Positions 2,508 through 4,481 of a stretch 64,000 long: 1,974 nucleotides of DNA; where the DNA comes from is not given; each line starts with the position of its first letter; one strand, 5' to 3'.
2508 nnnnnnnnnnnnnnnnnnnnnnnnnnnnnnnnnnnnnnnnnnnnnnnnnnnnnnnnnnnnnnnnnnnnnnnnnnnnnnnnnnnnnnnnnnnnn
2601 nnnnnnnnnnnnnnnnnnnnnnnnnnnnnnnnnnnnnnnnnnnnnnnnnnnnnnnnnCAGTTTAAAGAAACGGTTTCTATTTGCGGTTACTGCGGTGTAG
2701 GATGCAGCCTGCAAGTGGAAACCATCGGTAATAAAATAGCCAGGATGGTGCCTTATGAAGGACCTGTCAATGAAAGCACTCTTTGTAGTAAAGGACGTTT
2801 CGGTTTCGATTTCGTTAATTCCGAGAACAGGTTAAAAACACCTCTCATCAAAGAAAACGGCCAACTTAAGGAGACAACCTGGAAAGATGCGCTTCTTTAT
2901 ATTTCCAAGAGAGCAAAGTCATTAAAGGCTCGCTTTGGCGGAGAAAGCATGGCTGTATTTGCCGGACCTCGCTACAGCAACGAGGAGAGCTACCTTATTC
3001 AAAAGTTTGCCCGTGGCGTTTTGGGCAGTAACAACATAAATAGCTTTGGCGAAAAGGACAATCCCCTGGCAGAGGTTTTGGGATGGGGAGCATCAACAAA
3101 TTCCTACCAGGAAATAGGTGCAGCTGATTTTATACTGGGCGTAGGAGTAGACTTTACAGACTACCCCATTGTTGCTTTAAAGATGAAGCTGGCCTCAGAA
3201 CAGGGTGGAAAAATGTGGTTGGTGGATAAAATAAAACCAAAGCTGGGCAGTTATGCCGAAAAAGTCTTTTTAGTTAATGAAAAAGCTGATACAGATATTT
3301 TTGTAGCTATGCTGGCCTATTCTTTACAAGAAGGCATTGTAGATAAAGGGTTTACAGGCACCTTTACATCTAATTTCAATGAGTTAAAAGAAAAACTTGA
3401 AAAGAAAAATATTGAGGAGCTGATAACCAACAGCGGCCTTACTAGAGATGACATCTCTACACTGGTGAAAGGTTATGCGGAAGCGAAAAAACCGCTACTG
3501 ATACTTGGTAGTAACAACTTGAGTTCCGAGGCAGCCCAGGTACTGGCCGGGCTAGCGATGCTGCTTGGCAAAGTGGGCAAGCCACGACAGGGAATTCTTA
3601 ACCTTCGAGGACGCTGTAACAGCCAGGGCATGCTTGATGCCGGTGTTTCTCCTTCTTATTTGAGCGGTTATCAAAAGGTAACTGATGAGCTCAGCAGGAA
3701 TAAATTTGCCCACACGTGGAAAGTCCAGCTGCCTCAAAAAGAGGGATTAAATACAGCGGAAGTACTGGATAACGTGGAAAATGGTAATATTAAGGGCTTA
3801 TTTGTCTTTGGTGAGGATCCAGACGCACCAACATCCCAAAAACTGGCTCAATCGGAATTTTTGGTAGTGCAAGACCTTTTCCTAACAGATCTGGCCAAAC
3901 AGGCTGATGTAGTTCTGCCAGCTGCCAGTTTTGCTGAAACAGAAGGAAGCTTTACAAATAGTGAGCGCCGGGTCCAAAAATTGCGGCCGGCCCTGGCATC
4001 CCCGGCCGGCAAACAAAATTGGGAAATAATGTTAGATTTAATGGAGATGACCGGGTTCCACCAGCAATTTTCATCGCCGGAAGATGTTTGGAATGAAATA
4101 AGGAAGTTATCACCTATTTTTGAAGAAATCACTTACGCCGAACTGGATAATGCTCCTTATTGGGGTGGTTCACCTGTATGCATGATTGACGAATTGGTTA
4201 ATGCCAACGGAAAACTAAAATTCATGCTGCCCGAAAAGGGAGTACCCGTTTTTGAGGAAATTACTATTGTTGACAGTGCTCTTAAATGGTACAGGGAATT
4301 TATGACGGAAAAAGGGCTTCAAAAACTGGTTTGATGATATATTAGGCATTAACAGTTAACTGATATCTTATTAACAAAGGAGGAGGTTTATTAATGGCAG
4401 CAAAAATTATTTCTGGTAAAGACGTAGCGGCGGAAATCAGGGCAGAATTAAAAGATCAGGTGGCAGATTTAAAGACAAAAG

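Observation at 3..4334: NuoF-like subunit plus a 1241-aa fusion of 2Fe-2S ferredoxin, GltD-like NAD(P)H flavoprotein and a NuoG/FdhA-like molybdopterin fold that appears cofactor-less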

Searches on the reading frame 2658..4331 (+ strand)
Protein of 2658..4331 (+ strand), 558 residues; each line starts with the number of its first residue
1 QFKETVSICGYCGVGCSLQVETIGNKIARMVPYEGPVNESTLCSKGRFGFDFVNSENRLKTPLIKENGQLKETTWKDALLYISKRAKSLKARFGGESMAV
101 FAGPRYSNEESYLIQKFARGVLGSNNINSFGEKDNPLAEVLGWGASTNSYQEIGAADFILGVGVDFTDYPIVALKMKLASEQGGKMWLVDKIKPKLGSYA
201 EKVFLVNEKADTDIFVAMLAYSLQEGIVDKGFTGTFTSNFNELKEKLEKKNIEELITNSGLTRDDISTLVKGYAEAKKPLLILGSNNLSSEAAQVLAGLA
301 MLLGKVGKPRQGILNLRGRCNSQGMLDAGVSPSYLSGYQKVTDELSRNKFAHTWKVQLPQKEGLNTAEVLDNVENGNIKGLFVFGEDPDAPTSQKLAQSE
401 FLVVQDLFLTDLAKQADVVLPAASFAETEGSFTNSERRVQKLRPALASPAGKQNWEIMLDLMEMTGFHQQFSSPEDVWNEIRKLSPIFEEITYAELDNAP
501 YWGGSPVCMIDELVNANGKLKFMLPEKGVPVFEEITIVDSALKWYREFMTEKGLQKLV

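Call 26: search_solved_structures(query=window:2658-4331:+, max_evalue=1e-20, show_alignments=5)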
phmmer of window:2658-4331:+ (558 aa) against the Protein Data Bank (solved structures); distinct sequences matched with E-value up to 1e-20: 17.
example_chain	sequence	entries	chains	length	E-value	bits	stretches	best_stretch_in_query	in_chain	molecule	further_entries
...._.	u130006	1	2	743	3.1e-89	303.3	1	5-498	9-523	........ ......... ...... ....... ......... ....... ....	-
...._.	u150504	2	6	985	1.4e-88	301.2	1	2-498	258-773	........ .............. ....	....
9gzq_A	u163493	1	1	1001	1.4e-88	301.2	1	2-498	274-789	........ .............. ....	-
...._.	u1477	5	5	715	6.1e-78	266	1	3-498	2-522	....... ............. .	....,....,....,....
7vw6_A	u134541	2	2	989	1.1e-76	261.8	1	3-498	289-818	Formate dehydrogenase | Tungsten-containing formate dehydrogenase alpha subunit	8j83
7e5z_A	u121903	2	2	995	1.2e-76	261.8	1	3-498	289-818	Formate dehydrogenase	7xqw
9t1s_L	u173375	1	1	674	9.6e-76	258.8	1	7-497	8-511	formate dehydrogenase (coenzyme F420)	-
6tg9_A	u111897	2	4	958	3.4e-73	250.3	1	4-498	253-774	Formate dehydrogenase subunit alpha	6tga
9wxb_B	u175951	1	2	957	3.7e-70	240.3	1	4-518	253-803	Formate dehydrogenase alpha subunit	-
7bkb_D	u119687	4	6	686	8.9e-70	239.1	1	5-498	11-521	Formate dehydrogenase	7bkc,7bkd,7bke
8oh5_C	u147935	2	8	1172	1.4e-62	215.3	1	5-330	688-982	Formate dehydrogenase-O, major subunit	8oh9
9bov_A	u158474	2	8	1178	5.9e-62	213.3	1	5-333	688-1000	Molybdopterin oxidoreductase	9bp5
9vap_A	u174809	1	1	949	1.5e-28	103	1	7-354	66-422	Formate dehydrogenase molybdopterin-binding subunit FdhA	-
8e9g_G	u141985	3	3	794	4.7e-28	101.4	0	5-180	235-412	NADH-quinone oxidoreductase subunit G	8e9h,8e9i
2nya_A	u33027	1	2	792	3.2e-22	82.1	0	209-524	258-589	Periplasmic nitrate reductase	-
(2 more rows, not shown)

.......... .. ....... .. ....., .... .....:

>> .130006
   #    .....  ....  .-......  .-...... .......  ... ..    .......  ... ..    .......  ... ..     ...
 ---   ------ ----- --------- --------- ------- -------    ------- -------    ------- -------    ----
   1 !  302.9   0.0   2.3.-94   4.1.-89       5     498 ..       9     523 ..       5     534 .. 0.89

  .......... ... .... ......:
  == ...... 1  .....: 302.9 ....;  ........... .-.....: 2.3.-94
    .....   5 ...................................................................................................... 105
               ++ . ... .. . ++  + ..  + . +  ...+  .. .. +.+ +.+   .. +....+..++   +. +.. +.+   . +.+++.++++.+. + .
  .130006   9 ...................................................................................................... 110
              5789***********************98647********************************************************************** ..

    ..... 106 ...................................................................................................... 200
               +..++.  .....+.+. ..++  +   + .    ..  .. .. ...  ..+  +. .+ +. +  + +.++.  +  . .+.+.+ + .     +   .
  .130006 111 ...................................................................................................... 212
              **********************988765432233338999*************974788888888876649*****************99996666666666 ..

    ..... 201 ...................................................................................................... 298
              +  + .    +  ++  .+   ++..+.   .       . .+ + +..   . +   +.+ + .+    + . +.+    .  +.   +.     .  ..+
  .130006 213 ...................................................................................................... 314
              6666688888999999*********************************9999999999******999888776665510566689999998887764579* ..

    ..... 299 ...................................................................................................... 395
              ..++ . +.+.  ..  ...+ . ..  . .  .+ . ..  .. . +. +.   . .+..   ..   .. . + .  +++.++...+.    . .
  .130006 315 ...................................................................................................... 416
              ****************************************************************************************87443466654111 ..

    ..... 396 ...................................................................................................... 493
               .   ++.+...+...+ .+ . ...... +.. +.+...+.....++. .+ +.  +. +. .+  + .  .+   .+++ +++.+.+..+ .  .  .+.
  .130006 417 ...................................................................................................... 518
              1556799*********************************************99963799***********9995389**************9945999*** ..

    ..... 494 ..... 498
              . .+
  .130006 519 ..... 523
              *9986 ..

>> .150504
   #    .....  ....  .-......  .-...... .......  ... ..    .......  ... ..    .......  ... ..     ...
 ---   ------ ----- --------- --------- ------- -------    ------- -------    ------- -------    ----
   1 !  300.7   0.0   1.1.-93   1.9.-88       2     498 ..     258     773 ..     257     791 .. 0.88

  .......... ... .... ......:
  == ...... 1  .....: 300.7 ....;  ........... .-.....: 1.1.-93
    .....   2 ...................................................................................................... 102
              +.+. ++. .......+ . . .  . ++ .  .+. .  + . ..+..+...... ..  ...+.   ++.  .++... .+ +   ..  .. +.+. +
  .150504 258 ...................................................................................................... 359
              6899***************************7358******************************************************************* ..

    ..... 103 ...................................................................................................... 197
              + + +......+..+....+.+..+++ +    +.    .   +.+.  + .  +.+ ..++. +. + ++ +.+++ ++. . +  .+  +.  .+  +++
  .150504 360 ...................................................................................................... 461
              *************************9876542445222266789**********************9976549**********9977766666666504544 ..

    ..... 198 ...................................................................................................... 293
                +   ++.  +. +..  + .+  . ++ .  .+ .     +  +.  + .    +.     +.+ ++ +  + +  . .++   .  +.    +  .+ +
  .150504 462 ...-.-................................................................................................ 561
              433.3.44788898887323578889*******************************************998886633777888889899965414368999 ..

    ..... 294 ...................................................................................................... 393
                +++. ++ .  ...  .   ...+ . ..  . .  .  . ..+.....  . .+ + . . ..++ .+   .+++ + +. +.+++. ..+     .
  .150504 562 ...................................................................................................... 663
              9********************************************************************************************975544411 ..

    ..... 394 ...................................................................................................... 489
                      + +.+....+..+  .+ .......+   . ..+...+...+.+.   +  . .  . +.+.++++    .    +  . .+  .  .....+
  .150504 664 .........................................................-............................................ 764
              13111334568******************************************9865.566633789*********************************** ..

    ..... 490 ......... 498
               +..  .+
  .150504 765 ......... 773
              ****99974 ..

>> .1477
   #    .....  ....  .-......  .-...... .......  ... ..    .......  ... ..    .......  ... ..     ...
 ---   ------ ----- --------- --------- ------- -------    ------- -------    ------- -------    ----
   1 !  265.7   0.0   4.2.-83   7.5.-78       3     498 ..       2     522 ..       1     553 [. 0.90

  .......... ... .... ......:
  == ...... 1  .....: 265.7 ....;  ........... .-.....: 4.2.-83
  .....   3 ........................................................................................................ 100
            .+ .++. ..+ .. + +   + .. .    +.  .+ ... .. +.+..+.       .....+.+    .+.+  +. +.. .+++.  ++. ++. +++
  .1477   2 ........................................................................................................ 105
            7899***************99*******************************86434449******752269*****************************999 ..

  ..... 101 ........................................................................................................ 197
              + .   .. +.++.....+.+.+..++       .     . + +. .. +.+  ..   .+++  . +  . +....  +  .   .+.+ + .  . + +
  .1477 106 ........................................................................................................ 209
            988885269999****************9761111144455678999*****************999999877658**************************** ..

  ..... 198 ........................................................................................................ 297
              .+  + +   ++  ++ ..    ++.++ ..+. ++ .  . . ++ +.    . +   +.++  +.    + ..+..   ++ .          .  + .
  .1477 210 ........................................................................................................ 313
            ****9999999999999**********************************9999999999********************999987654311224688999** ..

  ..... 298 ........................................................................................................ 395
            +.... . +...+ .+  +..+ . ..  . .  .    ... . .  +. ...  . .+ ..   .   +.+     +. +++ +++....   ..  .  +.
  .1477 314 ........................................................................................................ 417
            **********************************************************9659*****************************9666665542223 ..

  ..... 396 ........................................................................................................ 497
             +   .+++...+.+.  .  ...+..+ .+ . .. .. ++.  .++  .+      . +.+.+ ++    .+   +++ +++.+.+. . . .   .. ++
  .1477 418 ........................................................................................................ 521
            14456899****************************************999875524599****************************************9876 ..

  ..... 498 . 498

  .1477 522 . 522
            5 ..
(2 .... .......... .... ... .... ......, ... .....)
